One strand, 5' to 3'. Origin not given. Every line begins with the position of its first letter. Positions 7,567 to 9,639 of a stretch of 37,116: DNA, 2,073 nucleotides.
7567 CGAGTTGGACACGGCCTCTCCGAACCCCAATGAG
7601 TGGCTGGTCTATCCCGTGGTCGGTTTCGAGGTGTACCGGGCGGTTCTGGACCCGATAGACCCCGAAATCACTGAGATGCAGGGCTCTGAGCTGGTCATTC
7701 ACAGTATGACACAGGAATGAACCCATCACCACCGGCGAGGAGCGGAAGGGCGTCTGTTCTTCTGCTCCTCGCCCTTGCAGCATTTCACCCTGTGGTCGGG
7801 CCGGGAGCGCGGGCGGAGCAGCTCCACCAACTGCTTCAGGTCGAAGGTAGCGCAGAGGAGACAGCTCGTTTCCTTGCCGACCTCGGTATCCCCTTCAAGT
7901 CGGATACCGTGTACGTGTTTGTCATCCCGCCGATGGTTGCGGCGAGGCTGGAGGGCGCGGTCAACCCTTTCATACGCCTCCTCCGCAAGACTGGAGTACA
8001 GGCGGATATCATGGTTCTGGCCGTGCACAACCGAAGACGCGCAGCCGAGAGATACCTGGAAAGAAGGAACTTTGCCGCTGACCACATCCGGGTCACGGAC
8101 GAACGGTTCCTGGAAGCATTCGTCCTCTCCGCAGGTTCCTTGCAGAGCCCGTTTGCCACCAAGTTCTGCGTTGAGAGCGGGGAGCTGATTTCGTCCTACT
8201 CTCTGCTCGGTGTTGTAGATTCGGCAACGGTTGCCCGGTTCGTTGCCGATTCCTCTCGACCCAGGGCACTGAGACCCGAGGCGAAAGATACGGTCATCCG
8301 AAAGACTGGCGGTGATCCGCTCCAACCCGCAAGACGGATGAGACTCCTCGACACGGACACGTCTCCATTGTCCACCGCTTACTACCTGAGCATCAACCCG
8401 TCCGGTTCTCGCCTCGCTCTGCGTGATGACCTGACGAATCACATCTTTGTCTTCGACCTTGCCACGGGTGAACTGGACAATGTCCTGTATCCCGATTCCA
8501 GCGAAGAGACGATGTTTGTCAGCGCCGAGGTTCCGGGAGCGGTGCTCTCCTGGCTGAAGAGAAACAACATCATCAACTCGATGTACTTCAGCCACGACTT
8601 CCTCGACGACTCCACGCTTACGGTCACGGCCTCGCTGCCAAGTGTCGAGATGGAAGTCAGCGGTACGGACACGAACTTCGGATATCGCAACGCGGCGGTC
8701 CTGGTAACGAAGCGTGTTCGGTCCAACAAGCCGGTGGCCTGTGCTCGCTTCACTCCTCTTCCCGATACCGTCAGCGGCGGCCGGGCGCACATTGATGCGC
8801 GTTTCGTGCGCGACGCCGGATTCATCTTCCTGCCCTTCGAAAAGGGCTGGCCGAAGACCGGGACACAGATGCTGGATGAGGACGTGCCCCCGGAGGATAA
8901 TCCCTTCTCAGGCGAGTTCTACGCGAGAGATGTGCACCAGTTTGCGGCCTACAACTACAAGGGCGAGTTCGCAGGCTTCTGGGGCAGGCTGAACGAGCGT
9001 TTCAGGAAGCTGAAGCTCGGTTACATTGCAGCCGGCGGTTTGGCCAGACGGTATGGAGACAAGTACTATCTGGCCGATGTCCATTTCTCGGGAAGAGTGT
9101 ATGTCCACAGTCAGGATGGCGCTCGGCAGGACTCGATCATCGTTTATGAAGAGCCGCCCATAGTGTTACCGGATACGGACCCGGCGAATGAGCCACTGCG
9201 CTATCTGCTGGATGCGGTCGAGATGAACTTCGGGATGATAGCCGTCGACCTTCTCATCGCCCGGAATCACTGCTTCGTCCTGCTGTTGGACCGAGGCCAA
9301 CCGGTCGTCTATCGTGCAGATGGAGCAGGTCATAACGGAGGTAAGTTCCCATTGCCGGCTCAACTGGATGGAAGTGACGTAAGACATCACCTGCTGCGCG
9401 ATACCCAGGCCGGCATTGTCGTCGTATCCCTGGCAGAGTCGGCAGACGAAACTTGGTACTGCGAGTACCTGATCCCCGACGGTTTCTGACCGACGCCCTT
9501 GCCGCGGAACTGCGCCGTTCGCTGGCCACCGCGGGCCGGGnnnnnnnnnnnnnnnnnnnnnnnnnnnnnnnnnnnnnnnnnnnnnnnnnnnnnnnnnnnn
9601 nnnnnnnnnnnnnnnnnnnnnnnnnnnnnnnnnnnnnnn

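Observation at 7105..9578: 2.3-kb low-GC islet bracketed by 94-bp direct repeats that duplicate a convergent gene junction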

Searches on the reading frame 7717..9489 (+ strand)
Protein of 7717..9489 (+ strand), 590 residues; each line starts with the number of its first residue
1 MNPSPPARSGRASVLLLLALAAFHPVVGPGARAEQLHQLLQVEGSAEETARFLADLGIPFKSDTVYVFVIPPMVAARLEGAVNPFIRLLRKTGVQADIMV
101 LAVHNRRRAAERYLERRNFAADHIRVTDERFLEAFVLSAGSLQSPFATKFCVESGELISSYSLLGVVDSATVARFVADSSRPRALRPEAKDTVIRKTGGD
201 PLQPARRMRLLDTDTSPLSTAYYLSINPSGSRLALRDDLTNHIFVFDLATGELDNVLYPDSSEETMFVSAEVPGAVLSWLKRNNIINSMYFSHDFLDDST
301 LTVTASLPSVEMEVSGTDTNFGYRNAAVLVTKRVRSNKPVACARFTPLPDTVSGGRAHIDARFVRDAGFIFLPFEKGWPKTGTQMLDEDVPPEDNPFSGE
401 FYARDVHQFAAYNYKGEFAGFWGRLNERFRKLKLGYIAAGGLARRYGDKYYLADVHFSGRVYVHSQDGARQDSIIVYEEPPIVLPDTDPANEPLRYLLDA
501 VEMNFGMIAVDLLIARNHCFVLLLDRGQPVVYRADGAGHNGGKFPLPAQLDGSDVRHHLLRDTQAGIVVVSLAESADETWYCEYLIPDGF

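Call 6: search_protein_families(library=pfam, proteins=[window:7717-9489:+], max_evalue=0.01)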
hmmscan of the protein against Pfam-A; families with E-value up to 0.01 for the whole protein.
window:7717-9489:+ (590 aa): 0 families

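Call 8: find_homologous_proteins(query=window:7717-9489:+)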
Query window:7717-9489:+ (590 aa): 20 proteins with E <= 0.001 among 8000 candidates.
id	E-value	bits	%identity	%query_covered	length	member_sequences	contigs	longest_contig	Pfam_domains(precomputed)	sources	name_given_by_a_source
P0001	0.0e+0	1342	100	100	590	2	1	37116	-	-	-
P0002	1.5e-202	692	53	99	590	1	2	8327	-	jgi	-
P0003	2.7e-202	692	54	95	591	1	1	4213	-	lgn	-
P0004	1.0e-199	683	53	99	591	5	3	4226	-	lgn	-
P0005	2.2e-199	682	58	93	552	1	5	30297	-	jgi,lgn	jgi:hypothetical protein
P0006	1.3e-197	676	54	94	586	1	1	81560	-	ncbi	-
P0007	7.8e-190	650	53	94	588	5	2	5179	-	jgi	-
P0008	2.7e-186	639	50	99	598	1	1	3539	-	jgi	jgi:hypothetical protein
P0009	5.2e-186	638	51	99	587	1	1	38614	-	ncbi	ncbi:MAG: hypothetical protein ABIK44_00035 [candidate division WOR-3 bacterium]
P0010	8.9e-183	627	53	94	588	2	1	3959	-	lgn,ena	-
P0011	1.6e-181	623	52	93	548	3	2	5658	-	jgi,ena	-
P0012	1.3e-175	604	49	97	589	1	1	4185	-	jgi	jgi:hypothetical protein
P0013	4.2e-174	599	52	93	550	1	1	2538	-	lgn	-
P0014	6.3e-170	585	47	98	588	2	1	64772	-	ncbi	-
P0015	3.5e-169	582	47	98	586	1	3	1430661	-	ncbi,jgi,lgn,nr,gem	ncbi:MAG: hypothetical protein WHU95_00020 [candidate division WOR-3 bacterium]|jgi:hypothetical pro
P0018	4.3e-157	542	56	78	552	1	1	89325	-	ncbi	-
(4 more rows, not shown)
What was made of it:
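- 7717..9489 (+): Large ORF (590 aa). An N-terminal alpha/beta domain that looks thioredoxin-like but lacks CxxC is followed by a C-terminal beta-propeller. The stop codon lies inside the right repeat copy. 20 homologues at 43-58% identity in WOR-3 genomes assembled from metagenomes (call 8).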

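Call 9: find_encoding_contigs(protein=window:7717-9489:+, flank=10000, max_places=10)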
Protein window:7717-9489:+ (590 aa): no gene with exactly this product is on record in the collection.

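Call 10: find_encoding_contigs(protein=P0005, flank=8000, max_places=3)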
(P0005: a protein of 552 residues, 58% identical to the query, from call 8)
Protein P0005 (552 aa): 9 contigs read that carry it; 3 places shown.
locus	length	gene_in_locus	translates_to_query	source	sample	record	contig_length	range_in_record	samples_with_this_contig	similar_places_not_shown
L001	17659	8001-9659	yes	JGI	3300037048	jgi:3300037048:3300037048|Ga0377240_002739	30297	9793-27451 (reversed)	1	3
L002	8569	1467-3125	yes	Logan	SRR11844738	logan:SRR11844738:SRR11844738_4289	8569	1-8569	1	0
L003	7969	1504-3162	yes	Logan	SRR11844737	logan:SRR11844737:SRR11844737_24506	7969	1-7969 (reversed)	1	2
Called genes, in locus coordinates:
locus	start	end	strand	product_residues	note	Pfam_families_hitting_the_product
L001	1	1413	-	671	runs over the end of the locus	PF00359:PTS_EIIA_2, PF03600:CitMHS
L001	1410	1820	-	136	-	-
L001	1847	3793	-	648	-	PF00359:PTS_EIIA_2, PF03600:CitMHS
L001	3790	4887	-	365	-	PF01041:DegT_DnrJ_EryC1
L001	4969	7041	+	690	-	PF04851:ResIII, PF17757:UvrB_inter, PF27431:UvrB_3rd, PF00271:Helicase_C, PF12344:UvrB, PF02151:UVR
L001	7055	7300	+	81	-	-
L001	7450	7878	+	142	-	-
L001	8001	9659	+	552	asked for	-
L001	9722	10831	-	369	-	PF04015:DUF362, PF00037:Fer4, PF12797:Fer4_2 (faint), PF12837:Fer4_6 (faint), PF12838:Fer4_7 (weak), PF13187:Fer4_9 (weak), PF13237:Fer4_10 (weak), PF14697:Fer4_21 (weak)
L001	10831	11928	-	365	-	PF04015:DUF362, PF12797:Fer4_2 (faint), PF00037:Fer4 (weak), PF12837:Fer4_6 (faint), PF12838:Fer4_7 (weak), PF14697:Fer4_21 (weak)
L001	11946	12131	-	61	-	-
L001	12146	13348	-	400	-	PF02771:Acyl-CoA_dh_N, PF02770:Acyl-CoA_dh_M, PF00441:Acyl-CoA_dh_1, PF08028:Acyl-CoA_dh_2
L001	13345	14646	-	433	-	PF00206:Lyase_1, PF10397:ADSL_C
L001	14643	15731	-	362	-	PF00089:Trypsin, PF13365:Trypsin_2, PF13180:PDZ_2, PF17820:PDZ_6 (weak)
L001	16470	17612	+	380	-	PF02786:CPSase_L_D2 (faint), PF08442:ATP-grasp_2, PF13549:ATP-grasp_5, PF24948:Citrate_synth_N, PF00549:Ligase_CoA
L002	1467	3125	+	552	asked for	-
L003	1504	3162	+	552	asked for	-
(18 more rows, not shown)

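Call 11: find_encoding_contigs(protein=P0006, flank=8000, max_places=2)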
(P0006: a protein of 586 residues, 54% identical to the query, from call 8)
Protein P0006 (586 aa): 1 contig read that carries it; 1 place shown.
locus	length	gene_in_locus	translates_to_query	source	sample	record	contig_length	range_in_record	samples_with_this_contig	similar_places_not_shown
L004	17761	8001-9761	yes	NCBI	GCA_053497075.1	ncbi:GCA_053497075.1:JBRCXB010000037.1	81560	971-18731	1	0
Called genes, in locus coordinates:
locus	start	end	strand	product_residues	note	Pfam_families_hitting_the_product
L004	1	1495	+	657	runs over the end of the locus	-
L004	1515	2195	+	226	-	PF06695:Sm_multidrug_ex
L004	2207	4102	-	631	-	PF11028:TMEM260_N, PF07719:TPR_2 (faint), PF13371:TPR_9 (faint)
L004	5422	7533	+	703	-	PF08309:LVIVD, PF18962:Por_Secre_tail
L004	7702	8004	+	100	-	-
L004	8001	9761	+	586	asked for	-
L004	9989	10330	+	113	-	-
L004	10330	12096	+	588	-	-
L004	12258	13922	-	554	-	PF13231:PMT_2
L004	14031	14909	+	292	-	PF00535:Glycos_transf_2, PF10111:Glyco_tranf_2_2 (faint), PF13641:Glyco_tranf_2_3, PF13506:Glyco_transf_21 (faint), PF02709:Glyco_transf_7C (weak), PF13632:Glyco_trans_2_3 (weak)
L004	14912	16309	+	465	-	PF02397:Bac_transf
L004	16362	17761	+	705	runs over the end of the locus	PF07494:Reg_prop (faint)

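Call 12: find_encoding_contigs(protein=P0018, flank=8000, max_places=2)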
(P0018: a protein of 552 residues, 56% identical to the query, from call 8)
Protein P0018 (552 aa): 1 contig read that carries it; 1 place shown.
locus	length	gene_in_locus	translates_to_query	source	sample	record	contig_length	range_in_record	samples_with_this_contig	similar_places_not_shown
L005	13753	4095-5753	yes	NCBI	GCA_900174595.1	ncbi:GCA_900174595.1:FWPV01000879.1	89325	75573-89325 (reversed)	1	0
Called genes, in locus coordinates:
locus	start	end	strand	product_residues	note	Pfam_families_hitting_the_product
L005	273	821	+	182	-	PF01520:Amidase_3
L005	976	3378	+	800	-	-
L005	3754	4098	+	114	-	-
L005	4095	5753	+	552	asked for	-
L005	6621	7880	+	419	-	PF25210:Kelch_FKB95 (faint), PF01344:Kelch_1 (faint), PF07646:Kelch_2 (faint), PF13964:Beta-prop_Calicin, PF24681:Kelch_KLHDC2_KLHL20_DRC7 (weak), PF18962:Por_Secre_tail (weak)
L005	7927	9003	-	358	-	PF02463:SMC_N, PF13175:AAA_15, PF13476:AAA_23, PF13304:AAA_21 (weak), PF02463:SMC_N (weak)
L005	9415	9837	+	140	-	PF07009:NusG_II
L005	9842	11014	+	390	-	PF07456:Hpre_diP_synt_I, PF02361:CbiQ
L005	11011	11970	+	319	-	PF02424:ApbE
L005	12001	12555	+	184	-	PF04542:Sigma70_r2, PF08281:Sigma70_r4_2, PF04545:Sigma70_r4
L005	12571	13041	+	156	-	PF13490:zf-HC2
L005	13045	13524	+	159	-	-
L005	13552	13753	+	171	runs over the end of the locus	PF13801:Metal_resist, PF07813:LTXXQ (faint)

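Call 26: find_related_loci(query=A1, collection=genome_contigs, flank=6000)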
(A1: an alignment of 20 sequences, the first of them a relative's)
Query A1 (590 aa) in genome_contigs; peptide patterns used: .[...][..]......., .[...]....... (x = any residue, [..] = any of these).
89 stretches matched a pattern; 9 encode a relative of the query (tblastn E <= 1e-3); 9 distinct loci.
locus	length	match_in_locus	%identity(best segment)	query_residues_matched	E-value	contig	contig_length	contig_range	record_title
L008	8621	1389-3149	53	6-589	0e+0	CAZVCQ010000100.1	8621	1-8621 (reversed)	MAG TPA_asm: uncultured bacterium isolate SRP178699_co1_229 genome assembly, contig: NODE_11568_length_8621_cov_7.569928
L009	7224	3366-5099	47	8-587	3e-168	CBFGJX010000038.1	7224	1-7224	MAG: candidate division WOR-3 bacterium isolate SZTDM_202207_bins_46.1 genome assembly, contig: NODE_38_length_7224_cov_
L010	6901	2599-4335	47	7-588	5e-161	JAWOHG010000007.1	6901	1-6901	MAG: bacterium isolate CWP4-2.bin.210 k191_3518540, whole genome shotgun sequence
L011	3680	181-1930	46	7-587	1e-159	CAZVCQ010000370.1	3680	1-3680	MAG TPA_asm: uncultured bacterium isolate SRP178699_co1_229 genome assembly, contig: NODE_39221_length_3680_cov_6.695724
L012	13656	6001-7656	42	35-587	2e-154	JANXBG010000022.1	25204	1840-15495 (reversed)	MAG: candidate division WOR-3 bacterium isolate SKYB26 NODE_22_length_25204_cov_4.946313, whole genome shotgun sequence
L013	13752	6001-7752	51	4-587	0e+0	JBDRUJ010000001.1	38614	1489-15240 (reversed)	MAG: candidate division WOR-3 bacterium isolate JZ-2_201705_bins_56 JZ-2_201705_bins_56_scaffold_1, whole genome shotgun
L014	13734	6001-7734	47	8-587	4e-172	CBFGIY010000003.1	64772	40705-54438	MAG: candidate division WOR-3 bacterium isolate JZ-4_202302_bins_3.1 genome assembly, contig: NODE_3_length_64772_cov_1.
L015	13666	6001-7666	44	33-587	3e-140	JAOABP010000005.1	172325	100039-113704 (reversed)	MAG: candidate division WOR-3 bacterium isolate SKW181 NODE_5_length_172325_cov_25.416876, whole genome shotgun sequence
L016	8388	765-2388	38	36-583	5e-93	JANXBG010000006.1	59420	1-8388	MAG: candidate division WOR-3 bacterium isolate SKYB26 NODE_6_length_59420_cov_4.514433, whole genome shotgun sequence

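Call 28: find_related_loci(query=A1, collection=metagenome_contigs, flank=6000)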
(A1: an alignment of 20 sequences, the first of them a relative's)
Query A1 (590 aa) in metagenome_contigs; peptide patterns used: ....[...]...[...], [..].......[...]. (x = any residue, [..] = any of these).
600 stretches matched a pattern (row limit reached: there are more); 8 encode a relative of the query (tblastn E <= 1e-3); 8 distinct loci.
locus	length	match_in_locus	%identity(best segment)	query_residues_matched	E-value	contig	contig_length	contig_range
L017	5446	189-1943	52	6-587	0e+0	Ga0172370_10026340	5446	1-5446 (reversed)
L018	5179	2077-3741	53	32-587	0e+0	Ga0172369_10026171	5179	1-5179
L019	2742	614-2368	51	6-587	0e+0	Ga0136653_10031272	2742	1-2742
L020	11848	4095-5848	56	1-587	9e-167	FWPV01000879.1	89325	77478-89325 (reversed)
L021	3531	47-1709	46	32-587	2e-159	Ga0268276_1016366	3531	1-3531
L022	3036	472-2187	42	14-587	1e-151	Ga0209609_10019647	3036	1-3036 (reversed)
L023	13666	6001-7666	44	33-587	2e-140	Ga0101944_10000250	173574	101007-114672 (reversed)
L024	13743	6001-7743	43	10-587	2e-151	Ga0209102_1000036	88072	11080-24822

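Call 43: predict_structure(alignment_id=A1)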
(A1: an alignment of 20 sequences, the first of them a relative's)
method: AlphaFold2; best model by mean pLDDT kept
length: 590 residues; sequences in the alignment: 20
mean_pLDDT: 81.8   pTM: 0.82
mean pLDDT of the five models: 81.8, 74.1, 74.0, 71.5, 69.1
residues with pLDDT >= 90: 225; 70-90: 259; 50-70: 64; < 50: 42
segments of 3 or more residues with pLDDT < 50: 1-34, 190-193, 381-384
pLDDT, mean of each block of 10 residues (from residue 1): 31 39 31 53 66 74 87 61 88 88 88 84 86 72 77 83 76 85 63 57 94 92 92 93 96 96 90 88 83 95 95 82 92 95 94 88 92 78 56 84 90 96 87 79 92 81 92 87 86 81 86 91 90 73 89 92 94 92 85
secondary structure, 60 per line:
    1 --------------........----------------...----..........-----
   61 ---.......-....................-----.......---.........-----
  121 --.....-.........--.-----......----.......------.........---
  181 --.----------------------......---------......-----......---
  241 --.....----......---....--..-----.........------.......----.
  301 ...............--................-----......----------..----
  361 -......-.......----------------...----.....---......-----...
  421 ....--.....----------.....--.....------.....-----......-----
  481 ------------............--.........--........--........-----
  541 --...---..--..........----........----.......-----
elements in order: H15-22 E39-41 H46-55 E64-70 H72-91 E97-103 H107-115 E123-127 H129-134 E135-137 E146-151 E156-162 H169-177 E206-211 E221-226 E232-237 E243-247 E252-257 H261-264 H274-282 E289-295 E300-315 E318-333 E339-344 E362-364 E369-375 H399-403 E407-412 E418-424 H427-431 E442-446 E449-453 E460-464 E470-475 H493-504 E507-515 E518-525 E528-535 E543-545 E553-562 E567-574 E579-585
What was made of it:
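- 7717..9489 (+): AlphaFold2 model, pLDDT 82, pTM 0.82 (call 43).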

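Call 45: search_protein_families(library=ncbifam, proteins=[window:7717-9489:+], max_evalue=1)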
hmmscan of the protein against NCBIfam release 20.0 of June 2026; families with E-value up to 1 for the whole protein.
window:7717-9489:+ (590 aa): 1 family
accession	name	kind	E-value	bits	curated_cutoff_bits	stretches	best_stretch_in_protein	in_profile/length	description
TIGR01890.1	N-Ac-Glu-synth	equivalog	0.022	13.7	202.85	1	85-155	40-109/429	amino-acid N-acetyltransferase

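Call 47: fold_search(model_id=the predicted structure, library=pdb)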
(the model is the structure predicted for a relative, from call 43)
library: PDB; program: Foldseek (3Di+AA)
matches with E <= 10: 1339; with E <= 0.001: 525
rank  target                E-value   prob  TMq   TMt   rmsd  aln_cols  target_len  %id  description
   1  9mhh_A                6.6e-08  1.00  0.31  0.17  12.1       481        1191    8  PI3KC3-C1 in complex with RAB1A. VPS34 kinase domain active conformation (released 2025-02-12)
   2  8h6k_4Z               7.4e-08  1.00  0.32  0.42  16.1       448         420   10  Cryo-EM structure of human exon-defined spliceosome in the mature B state. (released 2024-05-01)
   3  6ahd_Y                7.4e-08  1.00  0.32  0.39  16.1       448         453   10  The Cryo-EM Structure of Human Pre-catalytic Spliceosome (B complex) at 3.8 angstrom resolution (released 2018-11-14)
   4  3vgz_A                1.5e-07  1.00  0.31  0.53  12.5       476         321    9  Crystal structure of E. coli YncE (released 2011-11-16)
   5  7djk                  1.9e-07  1.00  0.32  0.36  13.5       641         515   13  Structure of four truncated and mutated forms of quenching protein (released 2022-06-08)
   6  7seu_D                2.2e-07  1.00  0.33  0.57  12.9       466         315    8  Crystal structure of E coli contaminant protein YncE co-purified with a plant protein (released 2022-04-20)
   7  2ism_B                3.0e-07  1.00  0.29  0.46   9.6       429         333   14  Crystal structure of the putative oxidoreductase (glucose dehydrogenase) (TTHA0570) from thermus theromophilus HB8 (released 2007-11-13)
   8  3vh0_A                3.7e-07  1.00  0.33  0.55   7.0       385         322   10  Crystal structure of E. coli YncE complexed with DNA (released 2011-11-16)
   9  3vgz_C                3.9e-07  1.00  0.32  0.54   7.2       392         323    9  Crystal structure of E. coli YncE (released 2011-11-16)
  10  6rtd_B                4.8e-07  1.00  0.25  0.30  14.4       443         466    8  Dihydro-heme d1 dehydrogenase NirN in complex with DHE (released 2019-06-19)
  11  7y4f_A                6.7e-07  1.00  0.27  0.23  12.2       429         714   10  bacterial DPP4 (released 2023-06-14)
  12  5min_A                8.3e-07  1.00  0.33  0.41  10.4       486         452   11  Apo form of the soluble PQQ-dependent Glucose Dehydrogenase from Acinetobacter calcoaceticus (released 2017-12-20)
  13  8re0_A                8.3e-07  1.00  0.32  0.40  11.6       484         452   12  Soluble glucose dehydrogenase from acinetobacter calcoaceticus - double mutant pH8 (released 2024-05-08)
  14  8g2z_0U               8.3e-07  1.00  0.28  0.28  15.4       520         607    9  48-nm doublet microtubule from Tetrahymena thermophila strain CU428 (released 2023-06-14)
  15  8kb8_B                8.8e-07  1.00  0.30  0.48  10.0       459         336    9  Structure of the WDR91 WD40 domain complexed with Rab7 (released 2024-08-07)
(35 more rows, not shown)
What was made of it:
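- The model is a Trx-like domain plus a propeller (calls 43, 47).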

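Call 48: find_related_loci(query=A1, collection=viral_contigs, flank=6000)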
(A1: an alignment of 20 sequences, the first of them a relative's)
Query A1 (590 aa) in viral_contigs; peptide patterns used: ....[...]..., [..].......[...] (x = any residue, [..] = any of these).
100 stretches matched a pattern, but none encodes a relative of the query by tblastn (E <= 1e-3).
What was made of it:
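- On Prophage or phage satellite: No relative in 2.9 million viral contigs (call 48).
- Not found in viral contigs (call 48).
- Tried and rejected: Viral contigs: no relatives (call 48).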

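Call 50: find_encoding_contigs(protein=P0015, flank=6000, max_places=3)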
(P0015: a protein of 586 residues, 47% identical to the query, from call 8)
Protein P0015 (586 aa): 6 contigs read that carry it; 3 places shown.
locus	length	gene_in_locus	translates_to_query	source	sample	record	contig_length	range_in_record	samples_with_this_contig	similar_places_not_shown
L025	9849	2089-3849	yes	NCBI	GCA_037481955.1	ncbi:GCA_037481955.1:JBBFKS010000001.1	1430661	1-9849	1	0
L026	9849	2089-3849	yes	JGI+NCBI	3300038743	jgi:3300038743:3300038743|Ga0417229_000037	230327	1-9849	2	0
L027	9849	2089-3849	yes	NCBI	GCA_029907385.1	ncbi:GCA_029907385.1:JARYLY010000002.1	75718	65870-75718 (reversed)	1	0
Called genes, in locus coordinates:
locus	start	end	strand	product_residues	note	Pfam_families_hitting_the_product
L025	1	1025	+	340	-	PF18792:UspA1_rep (faint), PF21300:LbR_Ice_bind (weak), PF13884:Peptidase_S74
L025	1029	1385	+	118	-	-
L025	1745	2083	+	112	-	-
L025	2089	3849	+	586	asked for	-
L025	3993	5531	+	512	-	PF06739:SBBP (faint), PF18962:Por_Secre_tail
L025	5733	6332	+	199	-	-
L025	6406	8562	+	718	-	-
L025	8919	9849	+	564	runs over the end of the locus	PF18962:Por_Secre_tail (weak)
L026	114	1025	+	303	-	PF18792:UspA1_rep (faint), PF21300:LbR_Ice_bind (weak), PF13884:Peptidase_S74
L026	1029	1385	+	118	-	-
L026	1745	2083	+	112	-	-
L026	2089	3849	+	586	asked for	-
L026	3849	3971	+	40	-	-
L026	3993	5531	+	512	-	PF06739:SBBP (faint), PF18962:Por_Secre_tail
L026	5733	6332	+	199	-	-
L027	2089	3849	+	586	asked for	-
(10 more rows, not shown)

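Call 51: find_encoding_contigs(protein=P0002, flank=6000, max_places=3)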
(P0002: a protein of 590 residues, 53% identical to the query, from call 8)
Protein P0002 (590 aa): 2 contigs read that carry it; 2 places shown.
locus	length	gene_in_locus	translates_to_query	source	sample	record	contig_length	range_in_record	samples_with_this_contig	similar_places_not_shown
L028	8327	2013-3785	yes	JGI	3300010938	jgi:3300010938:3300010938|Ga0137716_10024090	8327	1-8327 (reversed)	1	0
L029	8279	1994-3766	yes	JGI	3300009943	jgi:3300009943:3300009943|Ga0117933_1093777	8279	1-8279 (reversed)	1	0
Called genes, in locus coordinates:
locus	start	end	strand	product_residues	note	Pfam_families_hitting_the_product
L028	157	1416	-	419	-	PF25174:Beta-prop_THOC3 (faint)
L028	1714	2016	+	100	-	-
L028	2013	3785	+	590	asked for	-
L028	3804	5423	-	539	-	-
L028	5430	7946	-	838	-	PF21959:DUF6923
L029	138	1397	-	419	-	PF25174:Beta-prop_THOC3 (faint)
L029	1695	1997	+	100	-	-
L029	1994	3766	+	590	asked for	-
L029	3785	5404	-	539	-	-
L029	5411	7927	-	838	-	PF21959:DUF6923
